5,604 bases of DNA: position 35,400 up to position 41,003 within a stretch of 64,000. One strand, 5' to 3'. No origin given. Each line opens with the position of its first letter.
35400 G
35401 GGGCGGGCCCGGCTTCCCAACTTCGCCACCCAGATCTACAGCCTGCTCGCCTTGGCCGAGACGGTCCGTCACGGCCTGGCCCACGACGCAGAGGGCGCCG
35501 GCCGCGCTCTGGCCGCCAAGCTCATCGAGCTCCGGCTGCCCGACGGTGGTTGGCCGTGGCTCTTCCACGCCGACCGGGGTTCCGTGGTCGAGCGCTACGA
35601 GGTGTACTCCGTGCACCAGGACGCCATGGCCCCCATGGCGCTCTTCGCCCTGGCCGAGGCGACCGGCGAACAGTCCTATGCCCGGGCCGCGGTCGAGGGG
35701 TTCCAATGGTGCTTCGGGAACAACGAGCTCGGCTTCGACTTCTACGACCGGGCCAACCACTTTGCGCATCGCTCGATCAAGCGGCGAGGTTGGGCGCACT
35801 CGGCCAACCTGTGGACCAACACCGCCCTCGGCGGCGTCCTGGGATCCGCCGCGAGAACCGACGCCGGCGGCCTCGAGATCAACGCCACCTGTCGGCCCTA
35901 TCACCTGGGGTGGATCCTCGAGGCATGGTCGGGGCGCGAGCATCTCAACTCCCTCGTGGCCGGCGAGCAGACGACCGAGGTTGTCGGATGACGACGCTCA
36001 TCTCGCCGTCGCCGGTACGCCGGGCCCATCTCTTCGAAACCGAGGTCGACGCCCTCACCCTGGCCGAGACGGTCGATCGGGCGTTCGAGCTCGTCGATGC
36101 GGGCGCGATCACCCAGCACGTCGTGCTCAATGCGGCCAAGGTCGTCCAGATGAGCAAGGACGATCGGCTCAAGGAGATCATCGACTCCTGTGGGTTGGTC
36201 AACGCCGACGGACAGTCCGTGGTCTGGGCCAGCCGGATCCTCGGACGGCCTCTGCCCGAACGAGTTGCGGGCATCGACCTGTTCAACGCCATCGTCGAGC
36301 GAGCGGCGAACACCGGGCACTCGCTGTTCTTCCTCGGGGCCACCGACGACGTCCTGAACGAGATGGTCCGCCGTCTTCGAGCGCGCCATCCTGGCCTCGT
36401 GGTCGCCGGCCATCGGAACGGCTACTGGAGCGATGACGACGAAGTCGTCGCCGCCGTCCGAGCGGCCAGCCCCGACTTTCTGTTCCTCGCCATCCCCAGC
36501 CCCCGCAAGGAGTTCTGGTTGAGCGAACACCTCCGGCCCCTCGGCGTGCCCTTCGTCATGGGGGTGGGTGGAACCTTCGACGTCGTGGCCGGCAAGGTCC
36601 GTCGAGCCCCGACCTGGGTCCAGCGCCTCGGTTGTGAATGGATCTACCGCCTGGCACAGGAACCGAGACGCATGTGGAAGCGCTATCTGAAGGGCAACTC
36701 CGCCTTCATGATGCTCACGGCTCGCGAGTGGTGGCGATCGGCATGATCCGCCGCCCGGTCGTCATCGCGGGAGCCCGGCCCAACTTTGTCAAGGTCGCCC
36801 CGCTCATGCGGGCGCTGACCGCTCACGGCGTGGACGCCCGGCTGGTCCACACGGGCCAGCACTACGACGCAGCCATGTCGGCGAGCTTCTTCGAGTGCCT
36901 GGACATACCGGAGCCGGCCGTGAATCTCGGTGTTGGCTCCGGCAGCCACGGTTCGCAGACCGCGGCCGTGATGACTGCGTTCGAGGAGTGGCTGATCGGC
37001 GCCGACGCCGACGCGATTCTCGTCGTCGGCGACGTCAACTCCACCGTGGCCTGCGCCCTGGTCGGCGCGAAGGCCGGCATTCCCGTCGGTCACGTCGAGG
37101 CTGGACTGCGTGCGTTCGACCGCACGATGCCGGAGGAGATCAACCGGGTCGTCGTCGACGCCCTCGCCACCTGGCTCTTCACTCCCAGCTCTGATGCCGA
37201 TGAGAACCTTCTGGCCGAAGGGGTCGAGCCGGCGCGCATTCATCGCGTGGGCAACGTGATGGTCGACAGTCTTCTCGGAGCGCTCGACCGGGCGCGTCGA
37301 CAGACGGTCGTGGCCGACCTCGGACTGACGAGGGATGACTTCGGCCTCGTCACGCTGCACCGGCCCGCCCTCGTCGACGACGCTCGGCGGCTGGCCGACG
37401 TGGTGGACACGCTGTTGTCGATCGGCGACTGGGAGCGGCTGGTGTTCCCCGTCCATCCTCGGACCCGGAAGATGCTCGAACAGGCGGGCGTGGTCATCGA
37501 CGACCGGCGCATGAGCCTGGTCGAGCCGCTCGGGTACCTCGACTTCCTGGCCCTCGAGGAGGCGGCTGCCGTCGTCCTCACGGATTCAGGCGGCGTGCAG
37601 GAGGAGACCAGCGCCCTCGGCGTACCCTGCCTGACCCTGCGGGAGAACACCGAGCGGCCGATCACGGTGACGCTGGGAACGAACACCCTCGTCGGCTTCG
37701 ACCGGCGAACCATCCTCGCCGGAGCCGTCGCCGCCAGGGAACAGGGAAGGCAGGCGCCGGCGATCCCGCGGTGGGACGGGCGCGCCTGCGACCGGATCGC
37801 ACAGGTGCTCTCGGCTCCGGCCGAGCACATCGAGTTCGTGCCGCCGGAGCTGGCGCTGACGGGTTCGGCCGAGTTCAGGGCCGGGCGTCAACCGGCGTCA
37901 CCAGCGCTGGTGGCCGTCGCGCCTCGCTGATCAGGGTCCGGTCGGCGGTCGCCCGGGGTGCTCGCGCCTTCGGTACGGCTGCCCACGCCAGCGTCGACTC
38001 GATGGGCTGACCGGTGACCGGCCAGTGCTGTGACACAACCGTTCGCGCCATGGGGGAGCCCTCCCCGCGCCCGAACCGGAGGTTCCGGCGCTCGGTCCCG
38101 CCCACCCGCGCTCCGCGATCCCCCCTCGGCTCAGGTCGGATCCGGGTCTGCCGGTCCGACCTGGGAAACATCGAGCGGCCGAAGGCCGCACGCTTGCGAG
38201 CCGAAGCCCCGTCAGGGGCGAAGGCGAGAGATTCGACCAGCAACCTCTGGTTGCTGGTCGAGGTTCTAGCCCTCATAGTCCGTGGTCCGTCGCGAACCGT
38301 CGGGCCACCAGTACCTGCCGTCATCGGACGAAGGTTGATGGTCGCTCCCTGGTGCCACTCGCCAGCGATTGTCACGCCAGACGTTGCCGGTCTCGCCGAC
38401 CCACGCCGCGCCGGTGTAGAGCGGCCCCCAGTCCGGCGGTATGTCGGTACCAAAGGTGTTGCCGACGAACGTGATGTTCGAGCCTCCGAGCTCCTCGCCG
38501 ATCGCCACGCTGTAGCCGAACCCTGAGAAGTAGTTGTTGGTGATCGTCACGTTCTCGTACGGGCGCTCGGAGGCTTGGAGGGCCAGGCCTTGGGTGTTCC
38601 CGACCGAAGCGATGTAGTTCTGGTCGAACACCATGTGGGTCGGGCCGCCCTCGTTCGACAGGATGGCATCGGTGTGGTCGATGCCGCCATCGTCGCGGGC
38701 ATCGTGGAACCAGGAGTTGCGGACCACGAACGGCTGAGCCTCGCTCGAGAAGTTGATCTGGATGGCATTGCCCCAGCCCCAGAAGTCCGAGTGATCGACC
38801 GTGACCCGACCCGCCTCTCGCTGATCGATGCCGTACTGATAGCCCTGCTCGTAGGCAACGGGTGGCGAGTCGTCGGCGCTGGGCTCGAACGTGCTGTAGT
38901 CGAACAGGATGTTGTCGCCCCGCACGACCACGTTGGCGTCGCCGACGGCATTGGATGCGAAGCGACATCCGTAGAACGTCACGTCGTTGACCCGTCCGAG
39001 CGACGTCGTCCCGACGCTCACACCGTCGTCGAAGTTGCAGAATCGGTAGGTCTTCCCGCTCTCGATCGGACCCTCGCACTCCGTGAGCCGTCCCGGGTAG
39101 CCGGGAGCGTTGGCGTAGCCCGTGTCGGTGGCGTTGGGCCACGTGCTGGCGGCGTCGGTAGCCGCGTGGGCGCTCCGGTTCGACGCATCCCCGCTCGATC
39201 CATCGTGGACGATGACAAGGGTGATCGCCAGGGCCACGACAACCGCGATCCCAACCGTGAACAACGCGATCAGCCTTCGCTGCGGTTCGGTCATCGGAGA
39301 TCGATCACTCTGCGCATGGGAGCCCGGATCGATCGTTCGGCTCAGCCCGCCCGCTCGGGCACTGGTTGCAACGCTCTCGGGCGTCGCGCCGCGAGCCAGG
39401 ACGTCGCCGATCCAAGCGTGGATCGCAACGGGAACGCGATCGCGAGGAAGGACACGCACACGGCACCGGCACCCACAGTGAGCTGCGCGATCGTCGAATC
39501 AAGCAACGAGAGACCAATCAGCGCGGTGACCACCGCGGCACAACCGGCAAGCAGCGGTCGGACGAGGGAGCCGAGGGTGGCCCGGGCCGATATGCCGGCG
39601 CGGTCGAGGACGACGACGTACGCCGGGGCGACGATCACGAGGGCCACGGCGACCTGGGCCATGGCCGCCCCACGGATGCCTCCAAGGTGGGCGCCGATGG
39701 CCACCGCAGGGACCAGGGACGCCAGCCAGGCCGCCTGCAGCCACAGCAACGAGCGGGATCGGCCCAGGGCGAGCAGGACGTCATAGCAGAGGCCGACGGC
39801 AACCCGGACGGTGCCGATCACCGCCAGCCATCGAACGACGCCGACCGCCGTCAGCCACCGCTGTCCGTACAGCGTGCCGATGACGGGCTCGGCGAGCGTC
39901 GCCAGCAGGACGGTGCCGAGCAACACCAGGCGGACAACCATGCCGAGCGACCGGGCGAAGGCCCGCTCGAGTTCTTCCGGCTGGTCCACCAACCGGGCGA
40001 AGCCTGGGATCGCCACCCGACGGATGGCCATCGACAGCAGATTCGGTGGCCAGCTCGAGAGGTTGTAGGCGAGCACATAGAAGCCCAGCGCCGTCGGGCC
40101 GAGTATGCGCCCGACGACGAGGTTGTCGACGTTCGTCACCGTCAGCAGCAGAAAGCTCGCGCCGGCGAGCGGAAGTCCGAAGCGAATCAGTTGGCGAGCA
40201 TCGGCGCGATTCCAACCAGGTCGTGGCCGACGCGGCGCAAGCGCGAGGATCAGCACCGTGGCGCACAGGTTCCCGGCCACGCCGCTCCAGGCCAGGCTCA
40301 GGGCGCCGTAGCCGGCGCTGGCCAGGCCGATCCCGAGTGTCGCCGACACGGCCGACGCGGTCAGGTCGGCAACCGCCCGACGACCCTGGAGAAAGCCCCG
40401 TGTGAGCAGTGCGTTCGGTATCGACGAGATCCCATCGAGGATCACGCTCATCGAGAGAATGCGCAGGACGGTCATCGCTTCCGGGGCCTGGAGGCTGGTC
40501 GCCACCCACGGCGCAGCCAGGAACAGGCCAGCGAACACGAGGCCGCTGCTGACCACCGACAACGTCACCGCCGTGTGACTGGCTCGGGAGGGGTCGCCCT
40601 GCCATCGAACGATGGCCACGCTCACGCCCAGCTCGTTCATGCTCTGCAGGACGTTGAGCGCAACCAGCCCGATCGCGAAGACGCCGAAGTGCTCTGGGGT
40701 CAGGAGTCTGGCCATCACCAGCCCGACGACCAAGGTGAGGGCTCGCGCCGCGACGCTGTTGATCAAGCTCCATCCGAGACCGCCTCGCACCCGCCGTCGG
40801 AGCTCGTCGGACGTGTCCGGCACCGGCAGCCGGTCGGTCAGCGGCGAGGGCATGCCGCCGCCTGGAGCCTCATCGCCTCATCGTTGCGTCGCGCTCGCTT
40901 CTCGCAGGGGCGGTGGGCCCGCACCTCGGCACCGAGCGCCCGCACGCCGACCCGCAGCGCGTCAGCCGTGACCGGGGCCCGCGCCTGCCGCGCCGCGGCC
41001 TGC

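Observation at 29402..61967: Five PhoB/OmpR-style promoter cassettes (4 x CTTCAG at 11-bp phasing, 10 nt from a -10 box) wire the polysaccharide locus into one putative regulon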

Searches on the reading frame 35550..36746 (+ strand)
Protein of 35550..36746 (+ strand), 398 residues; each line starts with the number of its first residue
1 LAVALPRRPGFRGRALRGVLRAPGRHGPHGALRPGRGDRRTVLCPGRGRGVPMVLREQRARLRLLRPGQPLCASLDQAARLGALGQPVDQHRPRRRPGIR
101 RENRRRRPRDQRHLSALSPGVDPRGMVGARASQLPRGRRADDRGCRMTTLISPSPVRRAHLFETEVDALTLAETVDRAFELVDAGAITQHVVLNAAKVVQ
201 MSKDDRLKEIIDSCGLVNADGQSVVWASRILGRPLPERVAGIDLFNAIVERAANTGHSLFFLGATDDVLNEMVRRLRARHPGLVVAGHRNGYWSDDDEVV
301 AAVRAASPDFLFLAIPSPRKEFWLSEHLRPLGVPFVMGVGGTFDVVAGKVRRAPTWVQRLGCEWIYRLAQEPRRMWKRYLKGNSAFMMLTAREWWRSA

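Call 12: search_protein_families(library=pfam, proteins=[window:35550-36746:+])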
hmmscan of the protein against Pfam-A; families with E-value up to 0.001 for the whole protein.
window:35550-36746:+ (398 aa): 1 family
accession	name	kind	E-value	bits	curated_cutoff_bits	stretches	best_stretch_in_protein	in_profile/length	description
PF03808.19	Glyco_tran_WecG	-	2e-60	203.9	27.4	1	216-379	3-168/168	Glycosyl transferase WecG/TagA/CpsF family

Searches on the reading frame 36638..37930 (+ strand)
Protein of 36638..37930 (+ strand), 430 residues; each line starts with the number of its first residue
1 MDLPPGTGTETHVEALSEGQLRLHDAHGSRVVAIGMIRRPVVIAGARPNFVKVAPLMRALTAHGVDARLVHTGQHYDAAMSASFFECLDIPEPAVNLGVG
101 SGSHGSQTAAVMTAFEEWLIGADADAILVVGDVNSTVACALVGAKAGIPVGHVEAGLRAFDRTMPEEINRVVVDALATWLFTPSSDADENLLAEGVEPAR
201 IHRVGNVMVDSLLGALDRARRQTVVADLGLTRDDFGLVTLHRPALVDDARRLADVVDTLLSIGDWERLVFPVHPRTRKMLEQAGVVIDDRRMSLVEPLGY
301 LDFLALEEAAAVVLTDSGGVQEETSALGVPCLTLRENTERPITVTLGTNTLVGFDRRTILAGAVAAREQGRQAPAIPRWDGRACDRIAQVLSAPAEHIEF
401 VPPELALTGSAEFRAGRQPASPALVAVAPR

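Call 12: search_protein_families(library=pfam, proteins=[window:36638-37930:+])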
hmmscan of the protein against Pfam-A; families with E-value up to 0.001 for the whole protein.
window:36638-37930:+ (430 aa): 1 family
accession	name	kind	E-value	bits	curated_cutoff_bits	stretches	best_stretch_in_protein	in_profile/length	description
PF02350.25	Epimerase_2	-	6.3e-100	334.8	30.6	1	60-391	3-346/347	UDP-N-acetylglucosamine 2-epimerase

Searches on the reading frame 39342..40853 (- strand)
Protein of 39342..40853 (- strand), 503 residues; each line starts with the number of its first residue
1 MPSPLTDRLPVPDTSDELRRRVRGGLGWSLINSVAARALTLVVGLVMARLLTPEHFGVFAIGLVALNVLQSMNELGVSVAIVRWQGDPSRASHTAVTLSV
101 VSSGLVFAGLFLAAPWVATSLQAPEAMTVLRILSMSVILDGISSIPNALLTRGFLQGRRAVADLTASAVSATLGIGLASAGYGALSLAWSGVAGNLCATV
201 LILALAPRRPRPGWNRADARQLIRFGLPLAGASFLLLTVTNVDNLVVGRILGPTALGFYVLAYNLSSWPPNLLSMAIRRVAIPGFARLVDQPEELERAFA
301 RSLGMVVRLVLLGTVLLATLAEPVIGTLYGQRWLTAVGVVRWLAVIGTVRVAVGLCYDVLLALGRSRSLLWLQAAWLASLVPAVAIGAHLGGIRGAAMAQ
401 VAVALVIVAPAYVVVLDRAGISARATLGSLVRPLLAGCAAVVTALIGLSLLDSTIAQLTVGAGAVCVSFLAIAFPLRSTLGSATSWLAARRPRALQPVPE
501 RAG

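Call 13: search_protein_families(library=pfam, proteins=[window:39342-40853:-])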
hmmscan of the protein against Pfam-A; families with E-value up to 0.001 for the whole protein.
window:39342-40853:- (503 aa): 2 families
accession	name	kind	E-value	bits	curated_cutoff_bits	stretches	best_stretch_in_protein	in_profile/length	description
PF13440.11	Polysacc_synt_3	-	7.8e-67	226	23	1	46-337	1-292/293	Polysaccharide biosynthesis protein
PF01943.22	Polysacc_synt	-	3.9e-31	108.9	28.2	1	26-288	5-273/274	Polysaccharide biosynthesis protein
